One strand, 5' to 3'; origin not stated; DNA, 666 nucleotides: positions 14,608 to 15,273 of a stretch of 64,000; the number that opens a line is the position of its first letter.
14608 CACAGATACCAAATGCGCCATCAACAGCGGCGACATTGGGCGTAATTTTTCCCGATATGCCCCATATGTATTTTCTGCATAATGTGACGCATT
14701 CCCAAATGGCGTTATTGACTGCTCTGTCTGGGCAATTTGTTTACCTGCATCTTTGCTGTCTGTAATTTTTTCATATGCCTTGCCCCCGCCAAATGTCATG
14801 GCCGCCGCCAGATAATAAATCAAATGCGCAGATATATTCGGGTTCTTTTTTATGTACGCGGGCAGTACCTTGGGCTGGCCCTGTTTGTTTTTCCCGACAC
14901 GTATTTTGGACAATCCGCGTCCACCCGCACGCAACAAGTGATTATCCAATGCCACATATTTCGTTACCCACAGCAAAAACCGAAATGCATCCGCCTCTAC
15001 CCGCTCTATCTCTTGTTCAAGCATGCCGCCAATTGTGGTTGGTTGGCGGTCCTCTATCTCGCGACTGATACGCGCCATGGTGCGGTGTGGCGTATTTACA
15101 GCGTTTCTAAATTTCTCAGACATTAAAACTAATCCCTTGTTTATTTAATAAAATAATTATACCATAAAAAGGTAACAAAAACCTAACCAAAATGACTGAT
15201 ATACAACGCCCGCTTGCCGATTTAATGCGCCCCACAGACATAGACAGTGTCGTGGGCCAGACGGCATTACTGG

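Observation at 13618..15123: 501-aa protein with a central GH24 lysozyme domain, no signal peptide and unknown flanking domains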

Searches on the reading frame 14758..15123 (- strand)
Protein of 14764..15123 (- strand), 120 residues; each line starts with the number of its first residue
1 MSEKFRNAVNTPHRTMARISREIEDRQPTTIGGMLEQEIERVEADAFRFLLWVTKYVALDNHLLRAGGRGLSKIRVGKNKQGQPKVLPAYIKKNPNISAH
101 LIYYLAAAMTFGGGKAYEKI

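Call 34: find_homologous_proteins(query=window:14764-15123:-, max_evalue=0.01)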
Query window:14764-15123:-: 3 candidates shared short words with the query, none scored E <= 0.01.

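Call 42: search_protein_representatives(alignment_id=A3)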
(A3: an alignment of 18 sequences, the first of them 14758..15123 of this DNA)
Query: 18 sequences, 123 profile positions. Proteins with E-value up to 0.001 (for the whole library): 127; up to 1e-10: 81; up to 1e-30: 20. The best 127 are listed.
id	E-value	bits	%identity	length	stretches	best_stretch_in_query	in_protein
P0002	2.3e-49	182.8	-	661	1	1-120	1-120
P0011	1.5e-47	176.9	-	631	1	1-121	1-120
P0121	8.8e-46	171.2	-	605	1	1-114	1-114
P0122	1.8e-44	167.0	-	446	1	1-119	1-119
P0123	7.7e-44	165.0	-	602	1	1-117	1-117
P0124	2.5e-42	160.1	-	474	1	1-121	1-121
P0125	3.0e-42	159.8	-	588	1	1-120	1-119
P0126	7.3e-42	158.6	-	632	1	1-118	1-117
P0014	5.4e-41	155.8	-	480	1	1-121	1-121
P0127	1.4e-39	151.3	-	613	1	1-122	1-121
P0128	1.3e-37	144.8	-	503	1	1-122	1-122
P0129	1.9e-37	144.3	-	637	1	1-119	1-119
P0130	4.7e-37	143.1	-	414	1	1-118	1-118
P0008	1.1e-34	135.4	-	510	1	1-122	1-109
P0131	3.9e-34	133.6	-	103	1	1-103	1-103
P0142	5.5e-28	113.8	-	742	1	2-112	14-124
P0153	2.0e-24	102.3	-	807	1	1-121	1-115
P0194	4.2e-11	59.3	-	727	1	9-115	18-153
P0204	2.3e-09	53.7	-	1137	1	3-111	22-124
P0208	9.9e-09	51.6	-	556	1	13-122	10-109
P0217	6.7e-07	45.7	-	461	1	22-118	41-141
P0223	5.4e-06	42.8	-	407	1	51-120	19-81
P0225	1.4e-05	41.4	-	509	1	15-119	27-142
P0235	1.7e-04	37.9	-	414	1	42-118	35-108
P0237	3.8e-04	36.8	-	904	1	30-120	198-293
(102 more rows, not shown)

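Call 44: search_protein_families(library=pfam, proteins=[P0204, P0237, P0153, P0142, P0223, P0235, P0217, P0208, P0225, P0194], max_evalue=0.01)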
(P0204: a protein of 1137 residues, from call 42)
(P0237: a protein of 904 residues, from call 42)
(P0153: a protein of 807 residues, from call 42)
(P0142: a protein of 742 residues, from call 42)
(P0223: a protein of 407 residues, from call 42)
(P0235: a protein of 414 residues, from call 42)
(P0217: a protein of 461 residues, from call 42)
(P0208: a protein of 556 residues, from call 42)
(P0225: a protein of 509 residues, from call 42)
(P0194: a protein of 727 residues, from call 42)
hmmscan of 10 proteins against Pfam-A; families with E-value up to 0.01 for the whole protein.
P0204 (1137 aa): 7 families
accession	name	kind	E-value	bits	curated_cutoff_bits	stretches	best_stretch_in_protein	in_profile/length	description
PF13181.12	TPR_8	-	3e-11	43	25.7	2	963-994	1-32/34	Tetratricopeptide repeat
PF01551.29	Peptidase_M23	-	2.1e-08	34.6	28.7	1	199-280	18-88/96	Peptidase family M23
PF07719.23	TPR_2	-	4.5e-07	29.9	27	1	1048-1078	3-33/34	Tetratricopeptide repeat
PF13424.12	TPR_12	-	5.2e-07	30.2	30.1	0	1048-1073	5-30/77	Tetratricopeptide repeat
PF00515.34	TPR_1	-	8.1e-07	29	27.8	1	1048-1078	3-33/34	Tetratricopeptide repeat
PF23914.1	TPR_CcmH_CycH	-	2.5e-05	24.6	42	0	707-793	61-149/158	Cytochrome c-type biogenesis protein H TPR domain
PF13428.12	TPR_14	-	0.00083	20.3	23.5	0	1048-1085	3-40/44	Tetratricopeptide repeat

P0237 (904 aa): 5 families
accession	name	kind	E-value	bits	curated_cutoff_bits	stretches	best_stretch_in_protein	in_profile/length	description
PF01551.29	Peptidase_M23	-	1.7e-08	35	28.7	1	761-863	2-89/96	Peptidase family M23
PF00515.34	TPR_1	-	1e-05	25.6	27.8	1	676-702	3-29/34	Tetratricopeptide repeat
PF13424.12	TPR_12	-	0.00042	20.9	30.1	1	640-702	6-73/77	Tetratricopeptide repeat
PF07719.23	TPR_2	-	0.0013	19.2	27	0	676-702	3-29/34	Tetratricopeptide repeat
PF13181.12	TPR_8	-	0.0017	18.8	25.7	0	675-704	2-31/34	Tetratricopeptide repeat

P0153 (807 aa): 15 families
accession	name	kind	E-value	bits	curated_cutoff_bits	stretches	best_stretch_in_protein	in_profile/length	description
PF13432.12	TPR_16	-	2.8e-11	44.1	32.7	1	647-701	4-58/65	Tetratricopeptide repeat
PF07719.23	TPR_2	-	2.4e-10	40.2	27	1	713-743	3-33/34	Tetratricopeptide repeat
PF13181.12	TPR_8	-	4.2e-09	36.3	25.7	1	713-743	3-33/34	Tetratricopeptide repeat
PF14559.12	TPR_19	-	6.4e-09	36.5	25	1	653-712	4-63/68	Tetratricopeptide repeat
PF13371.12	TPR_9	-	7.4e-08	32.7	35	0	647-676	36-65/73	Tetratricopeptide repeat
PF01551.29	Peptidase_M23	-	8e-08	32.8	28.7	1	169-258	1-77/96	Peptidase family M23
PF00515.34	TPR_1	-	1.3e-07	31.6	27.8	0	715-743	5-33/34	Tetratricopeptide repeat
PF13174.12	TPR_6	-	2.2e-07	31.5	26.3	0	713-742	2-31/33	Tetratricopeptide repeat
PF13424.12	TPR_12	-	2.6e-07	31.2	30.1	2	678-740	7-74/77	Tetratricopeptide repeat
PF13428.12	TPR_14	-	2.6e-07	31.1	23.5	0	649-679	10-40/44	Tetratricopeptide repeat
PF13374.12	TPR_10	-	6.4e-05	23.3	27.5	1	674-699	2-27/42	Tetratricopeptide repeat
PF13431.12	TPR_17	-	8.1e-05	23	24.4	1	662-695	1-34/34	Tetratricopeptide repeat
PF13176.12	TPR_7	-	0.00044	20.6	27.9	0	652-673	11-34/36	Tetratricopeptide repeat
PF21545.3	T7SS_EccA1_N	-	0.0012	18.6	27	1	679-753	173-246/272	T7SS, ESX-1 secretion system protein EccA1, N-terminal domain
PF12895.13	ANAPC3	-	0.0021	18.7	27.2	1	648-695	31-77/82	Anaphase-promoting complex, cyclosome, subunit 3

P0142 (742 aa): 0 families

P0223 (407 aa): 0 families

P0235 (414 aa): 0 families

P0217 (461 aa): 1 family
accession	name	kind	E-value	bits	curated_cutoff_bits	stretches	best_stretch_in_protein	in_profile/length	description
PF00959.24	Phage_lysozyme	-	2.5e-10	41.2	22.3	1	200-309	13-112/125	Phage lysozyme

P0208 (556 aa): 12 families
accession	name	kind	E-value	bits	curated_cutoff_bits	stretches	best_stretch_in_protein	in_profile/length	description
PF07719.23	TPR_2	-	2e-11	43.5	27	1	472-503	2-33/34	Tetratricopeptide repeat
PF00515.34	TPR_1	-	4.8e-10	39.3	27.8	1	475-503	5-33/34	Tetratricopeptide repeat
PF13432.12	TPR_16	-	1.1e-09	39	32.7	1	405-462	1-58/65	Tetratricopeptide repeat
PF13181.12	TPR_8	-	1.5e-09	37.7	25.7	1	473-503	3-33/34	Tetratricopeptide repeat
PF13174.12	TPR_6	-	3.6e-07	30.9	26.3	0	473-503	2-32/33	Tetratricopeptide repeat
PF14559.12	TPR_19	-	2e-06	28.5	25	1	414-456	4-46/68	Tetratricopeptide repeat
PF13414.12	TPR_11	-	5e-05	23.3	26.8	0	412-446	5-39/42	TPR repeat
PF13371.12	TPR_9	-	6.7e-05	23.3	35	1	457-510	17-68/73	Tetratricopeptide repeat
PF13424.12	TPR_12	-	9.6e-05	22.9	30.1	1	436-500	4-74/77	Tetratricopeptide repeat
PF13431.12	TPR_17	-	0.00013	22.4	24.4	0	435-455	13-33/34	Tetratricopeptide repeat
PF13428.12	TPR_14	-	0.00017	22.4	23.5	0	473-510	3-40/44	Tetratricopeptide repeat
PF12895.13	ANAPC3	-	0.0025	18.5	27.2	1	400-456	22-77/82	Anaphase-promoting complex, cyclosome, subunit 3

P0225 (509 aa): 2 families
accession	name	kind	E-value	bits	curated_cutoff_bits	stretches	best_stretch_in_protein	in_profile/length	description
PF00959.24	Phage_lysozyme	-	2.6e-06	28.2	22.3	1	197-280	8-79/125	Phage lysozyme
PF12776.13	Myb_DNA-bind_3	-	0.0045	18.4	23.6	0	239-312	1-74/96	Myb/SANT-like DNA-binding domain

P0194 (727 aa): 15 families
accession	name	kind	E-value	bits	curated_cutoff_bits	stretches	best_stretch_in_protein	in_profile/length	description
PF07719.23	TPR_2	-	5e-11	42.3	27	1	541-566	9-34/34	Tetratricopeptide repeat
PF00515.34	TPR_1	-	6.3e-11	42.1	27.8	1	568-596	2-30/34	Tetratricopeptide repeat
PF13414.12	TPR_11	-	1.9e-10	40.7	26.8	1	547-581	8-42/42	TPR repeat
PF13424.12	TPR_12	-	2.7e-09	37.5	30.1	1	538-596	8-74/77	Tetratricopeptide repeat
PF13181.12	TPR_8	-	3.9e-08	33.3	25.7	1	568-596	2-30/34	Tetratricopeptide repeat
PF13176.12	TPR_7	-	3.3e-07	30.3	27.9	0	545-567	11-35/36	Tetratricopeptide repeat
PF13431.12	TPR_17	-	3.8e-07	30.3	24.4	1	555-582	1-28/34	Tetratricopeptide repeat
PF13374.12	TPR_10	-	1.2e-06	28.8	27.5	0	568-596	3-31/42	Tetratricopeptide repeat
PF13428.12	TPR_14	-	1.8e-06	28.5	23.5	0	544-574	12-42/44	Tetratricopeptide repeat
PF13432.12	TPR_16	-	2e-06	28.6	32.7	1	545-595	9-59/65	Tetratricopeptide repeat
PF13174.12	TPR_6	-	3.5e-06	27.8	26.3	0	630-655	5-30/33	Tetratricopeptide repeat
PF14559.12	TPR_19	-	0.00038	21.2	25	1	545-582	3-40/68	Tetratricopeptide repeat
PF23914.1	TPR_CcmH_CycH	-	0.0015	18.9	42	1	547-602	101-156/158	Cytochrome c-type biogenesis protein H TPR domain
PF21528.2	CC2D1A-B_DM14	-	0.0036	17.8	24.6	0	652-695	5-46/56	Coiled-coil and C2 domain-containing protein 1, DM14 domain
PF25064.1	ARM_TT21_5th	-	0.0071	17.1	27.8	0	543-593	11-61/117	TT21 fifth ARM repeats domain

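Call 47: list_cluster_members(proteins=[P0153, P0204, P0237, P0142, P0223, P0217, P0225, P0194])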
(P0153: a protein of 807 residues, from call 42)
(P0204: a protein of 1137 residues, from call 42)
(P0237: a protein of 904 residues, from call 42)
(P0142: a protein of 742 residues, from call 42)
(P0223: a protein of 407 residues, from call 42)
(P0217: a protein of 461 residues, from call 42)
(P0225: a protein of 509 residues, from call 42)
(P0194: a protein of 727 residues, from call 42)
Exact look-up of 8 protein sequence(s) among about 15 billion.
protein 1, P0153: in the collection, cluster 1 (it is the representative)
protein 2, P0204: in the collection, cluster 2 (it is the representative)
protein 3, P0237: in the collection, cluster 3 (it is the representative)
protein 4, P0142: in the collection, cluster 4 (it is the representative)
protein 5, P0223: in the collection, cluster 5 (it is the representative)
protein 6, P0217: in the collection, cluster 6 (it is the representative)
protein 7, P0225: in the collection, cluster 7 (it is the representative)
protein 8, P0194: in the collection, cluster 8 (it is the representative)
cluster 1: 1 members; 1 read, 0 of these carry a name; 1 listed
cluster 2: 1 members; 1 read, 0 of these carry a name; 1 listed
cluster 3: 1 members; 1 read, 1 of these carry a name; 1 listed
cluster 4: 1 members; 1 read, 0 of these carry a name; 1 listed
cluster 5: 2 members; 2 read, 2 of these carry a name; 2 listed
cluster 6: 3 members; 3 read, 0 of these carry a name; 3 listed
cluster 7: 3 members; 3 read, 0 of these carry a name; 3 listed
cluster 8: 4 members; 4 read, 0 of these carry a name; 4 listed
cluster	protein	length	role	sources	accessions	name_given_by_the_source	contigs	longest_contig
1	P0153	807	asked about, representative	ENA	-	-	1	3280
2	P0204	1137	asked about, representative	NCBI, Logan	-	-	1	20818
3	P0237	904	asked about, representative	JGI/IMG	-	tetratricopeptide (TPR) repeat protein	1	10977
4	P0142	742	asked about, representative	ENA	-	-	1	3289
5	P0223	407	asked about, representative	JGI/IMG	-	hypothetical protein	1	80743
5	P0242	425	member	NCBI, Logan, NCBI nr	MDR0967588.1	MAG: hypothetical protein LBL75_02020 [Rickettsiales bacterium] | hypothetical protein [Rickettsiales bacterium]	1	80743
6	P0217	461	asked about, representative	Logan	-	-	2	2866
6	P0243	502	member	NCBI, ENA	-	-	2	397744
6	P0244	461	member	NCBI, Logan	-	-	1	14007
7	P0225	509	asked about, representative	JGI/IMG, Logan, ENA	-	-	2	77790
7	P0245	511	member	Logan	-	-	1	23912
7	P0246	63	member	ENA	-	-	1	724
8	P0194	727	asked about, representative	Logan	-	-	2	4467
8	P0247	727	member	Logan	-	-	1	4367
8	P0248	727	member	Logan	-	-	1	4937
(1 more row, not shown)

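Call 48: find_encoding_contigs(protein=P0204, flank=6000, max_places=2)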
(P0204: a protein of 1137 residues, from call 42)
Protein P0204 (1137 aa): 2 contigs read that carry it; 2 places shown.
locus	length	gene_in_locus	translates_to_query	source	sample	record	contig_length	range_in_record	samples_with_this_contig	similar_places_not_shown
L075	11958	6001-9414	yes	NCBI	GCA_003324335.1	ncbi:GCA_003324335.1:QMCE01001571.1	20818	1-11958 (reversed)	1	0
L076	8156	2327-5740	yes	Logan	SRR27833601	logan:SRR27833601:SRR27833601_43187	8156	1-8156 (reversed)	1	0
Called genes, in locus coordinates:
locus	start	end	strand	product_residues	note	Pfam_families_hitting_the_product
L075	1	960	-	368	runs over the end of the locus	PF04055:Radical_SAM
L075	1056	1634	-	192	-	-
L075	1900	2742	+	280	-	-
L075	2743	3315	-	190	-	-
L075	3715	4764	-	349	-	PF00579:tRNA-synt_1b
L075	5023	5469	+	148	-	-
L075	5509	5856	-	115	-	-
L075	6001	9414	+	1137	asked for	PF01551:Peptidase_M23, PF13181:TPR_8 (faint), PF07719:TPR_2 (faint), PF13424:TPR_12 (faint), PF00515:TPR_1 (weak)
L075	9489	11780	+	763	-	PF03743:TrbI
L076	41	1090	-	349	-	PF00579:tRNA-synt_1b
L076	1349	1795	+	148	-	-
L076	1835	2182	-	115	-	-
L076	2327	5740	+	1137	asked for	PF01551:Peptidase_M23, PF13181:TPR_8 (faint), PF07719:TPR_2 (faint), PF13424:TPR_12 (faint), PF00515:TPR_1 (weak)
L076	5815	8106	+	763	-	PF03743:TrbI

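Call 49: find_encoding_contigs(protein=P0223, flank=10000, max_places=2)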
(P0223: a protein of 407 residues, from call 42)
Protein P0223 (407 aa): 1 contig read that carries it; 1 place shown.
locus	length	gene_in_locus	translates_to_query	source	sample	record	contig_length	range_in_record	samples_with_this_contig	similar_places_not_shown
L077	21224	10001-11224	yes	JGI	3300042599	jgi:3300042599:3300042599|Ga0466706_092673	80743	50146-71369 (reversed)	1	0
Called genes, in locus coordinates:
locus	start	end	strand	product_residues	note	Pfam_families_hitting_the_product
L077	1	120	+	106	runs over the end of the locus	PF02699:YajC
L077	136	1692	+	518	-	PF21760:SecD_1st, PF22599:SecDF_P1_head, PF03176:MMPL (weak), PF02355:SecD_SecF_C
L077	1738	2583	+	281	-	PF07549:Sec_GG, PF02355:SecD_SecF_C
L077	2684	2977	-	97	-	-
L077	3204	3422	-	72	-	-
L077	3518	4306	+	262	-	-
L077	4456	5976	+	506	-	PF00595:PDZ, PF17820:PDZ_6 (weak), PF03572:Peptidase_S41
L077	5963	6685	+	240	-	PF01569:PAP2, PF14378:PAP2_3 (weak)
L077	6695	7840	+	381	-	-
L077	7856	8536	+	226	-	-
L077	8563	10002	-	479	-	PF05496:RuvB_N, PF06068:TIP49 (weak), PF00004:AAA, PF07728:AAA_5, PF13173:AAA_14 (weak), PF14532:Sigma54_activ_2 (weak), PF16193:AAA_assoc_2, PF12002:MgsA_C, +3 more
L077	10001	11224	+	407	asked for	-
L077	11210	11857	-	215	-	PF02390:Methyltransf_4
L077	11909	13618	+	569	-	PF00749:tRNA-synt_1c, PF19269:Anticodon_2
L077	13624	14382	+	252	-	PF03006:HlyIII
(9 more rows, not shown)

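Call 50: find_encoding_contigs(protein=P0237, flank=10000, max_places=2)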
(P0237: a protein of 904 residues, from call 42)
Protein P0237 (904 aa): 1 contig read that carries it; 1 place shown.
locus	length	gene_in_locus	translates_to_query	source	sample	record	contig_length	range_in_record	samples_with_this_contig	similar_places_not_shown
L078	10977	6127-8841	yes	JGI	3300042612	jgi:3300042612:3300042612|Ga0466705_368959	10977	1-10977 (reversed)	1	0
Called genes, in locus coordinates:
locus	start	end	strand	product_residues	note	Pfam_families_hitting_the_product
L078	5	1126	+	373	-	-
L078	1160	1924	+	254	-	-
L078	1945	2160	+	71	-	PF07866:DUF1653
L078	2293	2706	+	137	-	-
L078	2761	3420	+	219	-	-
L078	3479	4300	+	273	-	-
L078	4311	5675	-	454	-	PF05496:RuvB_N, PF00158:Sigma54_activat (faint), PF14532:Sigma54_activ_2 (weak), PF00004:AAA, PF07728:AAA_5, PF13173:AAA_14 (weak), PF16193:AAA_assoc_2, PF12002:MgsA_C, +2 more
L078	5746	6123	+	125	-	PF05443:ROS_MUCR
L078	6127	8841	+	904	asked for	PF00515:TPR_1 (faint), PF01551:Peptidase_M23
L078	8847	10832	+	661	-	PF02130:YbeY, PF20154:LNT_N, PF00795:CN_hydrolase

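Call 81: find_homologous_proteins(query=L075:9489-11780:+, max_evalue=0.00001)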
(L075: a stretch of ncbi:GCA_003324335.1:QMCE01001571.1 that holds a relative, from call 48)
Query L075:9489-11780:+ (763 aa): 900 proteins with E <= 0.00001 among 8000 candidates; the best 120 are listed.
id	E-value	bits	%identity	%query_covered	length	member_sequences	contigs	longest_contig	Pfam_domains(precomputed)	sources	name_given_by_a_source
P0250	0.0e+0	1757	100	100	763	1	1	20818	PF03743.20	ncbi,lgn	-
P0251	6.4e-273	925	55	100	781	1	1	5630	PF03743.20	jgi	jgi:type IV secretory pathway VirB10-like protein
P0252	2.0e-272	924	55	100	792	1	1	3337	PF03743.20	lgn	-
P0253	8.2e-270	915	54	100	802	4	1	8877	PF03743.20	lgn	-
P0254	7.5e-269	912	54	100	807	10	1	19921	PF03743.20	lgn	-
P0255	3.5e-268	910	55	100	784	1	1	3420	PF03743.20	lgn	-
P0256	1.5e-264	898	52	100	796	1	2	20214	PF03743.20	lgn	-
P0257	8.5e-264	895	52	100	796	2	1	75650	PF03743.20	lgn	-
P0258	2.5e-263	894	52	100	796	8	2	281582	PF03743.20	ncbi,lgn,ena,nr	ncbi:MAG: TrbI/VirB10 family protein [Alphaproteobacteria bacterium]|nr:TrbI/VirB10 family protein [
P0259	2.9e-263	894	52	100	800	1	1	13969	PF03743.20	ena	-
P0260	7.9e-263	892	53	100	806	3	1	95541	PF03743.20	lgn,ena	-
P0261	1.5e-262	891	53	100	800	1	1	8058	PF03743.20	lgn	-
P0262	7.2e-262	889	54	100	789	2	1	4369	PF03743.20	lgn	-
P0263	1.9e-261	888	53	100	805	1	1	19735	PF03743.20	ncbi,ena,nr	ncbi:MAG: hypothetical protein K2I81_00925 [Alphaproteobacteria bacterium]|nr:hypothetical protein [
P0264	1.9e-260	884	54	100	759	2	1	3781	PF03743.20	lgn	-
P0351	5.9e-244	830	51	100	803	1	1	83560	PF03743.20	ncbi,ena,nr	ncbi:hypothetical protein HDR61_00690 [bacterium]|nr:hypothetical protein [bacterium]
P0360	1.5e-243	828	51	100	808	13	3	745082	PF03743.20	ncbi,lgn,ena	-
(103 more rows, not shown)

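Call 82: find_encoding_contigs(protein=P0360, flank=10000, max_places=2)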
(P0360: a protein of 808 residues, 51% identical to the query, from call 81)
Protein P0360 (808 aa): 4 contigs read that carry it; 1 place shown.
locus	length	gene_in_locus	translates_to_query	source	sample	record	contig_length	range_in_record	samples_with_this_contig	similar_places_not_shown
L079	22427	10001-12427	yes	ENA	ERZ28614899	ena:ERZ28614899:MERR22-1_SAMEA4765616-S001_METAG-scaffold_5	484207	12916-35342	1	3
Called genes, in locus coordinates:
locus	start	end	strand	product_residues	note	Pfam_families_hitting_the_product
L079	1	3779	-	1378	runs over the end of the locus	PF04563:RNA_pol_Rpb2_1, PF04561:RNA_pol_Rpb2_2, PF04565:RNA_pol_Rpb2_3, PF10385:RNA_pol_Rpb2_45, PF00562:RNA_pol_Rpb2_6, PF04560:RNA_pol_Rpb2_7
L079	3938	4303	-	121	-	PF16320:Ribosomal_L12_N, PF00542:Ribosomal_L12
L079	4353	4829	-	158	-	PF00466:Ribosomal_L10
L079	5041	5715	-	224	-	PF00687:Ribosomal_L1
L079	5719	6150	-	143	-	PF03946:Ribosomal_L11_N, PF00298:Ribosomal_L11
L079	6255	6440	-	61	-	-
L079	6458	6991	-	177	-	PF02357:NusG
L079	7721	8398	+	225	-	PF04335:VirB8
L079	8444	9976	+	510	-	PF03524:CagX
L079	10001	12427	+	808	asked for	PF03743:TrbI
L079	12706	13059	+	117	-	-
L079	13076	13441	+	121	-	-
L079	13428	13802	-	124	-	-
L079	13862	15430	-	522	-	PF14849:YidC_periplas, PF02096:60KD_IMP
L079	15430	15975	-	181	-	PF01252:Peptidase_A8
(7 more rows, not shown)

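Call 83: find_encoding_contigs(protein=P0153, flank=5000, max_places=2)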
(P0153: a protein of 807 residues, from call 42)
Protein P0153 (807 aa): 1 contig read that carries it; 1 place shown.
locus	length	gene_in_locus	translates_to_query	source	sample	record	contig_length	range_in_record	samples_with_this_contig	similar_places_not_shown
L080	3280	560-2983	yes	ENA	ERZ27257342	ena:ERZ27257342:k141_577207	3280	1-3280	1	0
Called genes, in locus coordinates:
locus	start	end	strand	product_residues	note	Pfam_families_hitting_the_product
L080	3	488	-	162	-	?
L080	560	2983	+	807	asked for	PF13174:TPR_6 (faint), PF01551:Peptidase_M23 (weak), PF07719:TPR_2 (faint), PF13181:TPR_8 (faint), PF00515:TPR_1 (faint), PF13371:TPR_9 (faint), PF13432:TPR_16, PF14559:TPR_19, +2 more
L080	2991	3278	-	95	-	?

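Call 84: find_encoding_contigs(protein=P0225, flank=8000, max_places=2)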
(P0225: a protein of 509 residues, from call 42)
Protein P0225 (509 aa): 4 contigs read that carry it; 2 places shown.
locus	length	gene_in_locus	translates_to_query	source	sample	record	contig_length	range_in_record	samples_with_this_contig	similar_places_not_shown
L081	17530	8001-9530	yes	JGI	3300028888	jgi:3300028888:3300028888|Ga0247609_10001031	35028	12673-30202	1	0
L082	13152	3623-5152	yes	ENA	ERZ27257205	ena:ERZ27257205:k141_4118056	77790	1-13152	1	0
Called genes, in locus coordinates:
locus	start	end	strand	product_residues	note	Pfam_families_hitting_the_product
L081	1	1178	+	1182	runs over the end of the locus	-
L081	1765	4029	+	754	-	PF17854:FtsK_alpha, PF01580:FtsK_SpoIIIE, PF01935:DUF87, PF09397:FtsK_gamma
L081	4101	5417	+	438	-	-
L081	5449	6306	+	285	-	-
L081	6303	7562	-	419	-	PF05496:RuvB_N, PF06068:TIP49 (faint), PF13173:AAA_14 (weak), PF14532:Sigma54_activ_2 (weak), PF00004:AAA, PF07728:AAA_5 (weak), PF16193:AAA_assoc_2, PF12002:MgsA_C, +4 more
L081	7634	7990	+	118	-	PF05443:ROS_MUCR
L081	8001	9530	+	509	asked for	PF00959:Phage_lysozyme (weak)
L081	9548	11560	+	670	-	PF02130:YbeY, PF20154:LNT_N, PF00795:CN_hydrolase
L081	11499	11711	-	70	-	PF13467:RHH_4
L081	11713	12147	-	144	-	-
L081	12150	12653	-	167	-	-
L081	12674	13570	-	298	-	-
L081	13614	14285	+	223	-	-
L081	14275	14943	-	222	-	PF02390:Methyltransf_4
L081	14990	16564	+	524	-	PF00749:tRNA-synt_1c, PF19269:Anticodon_2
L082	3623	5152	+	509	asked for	PF00959:Phage_lysozyme (weak)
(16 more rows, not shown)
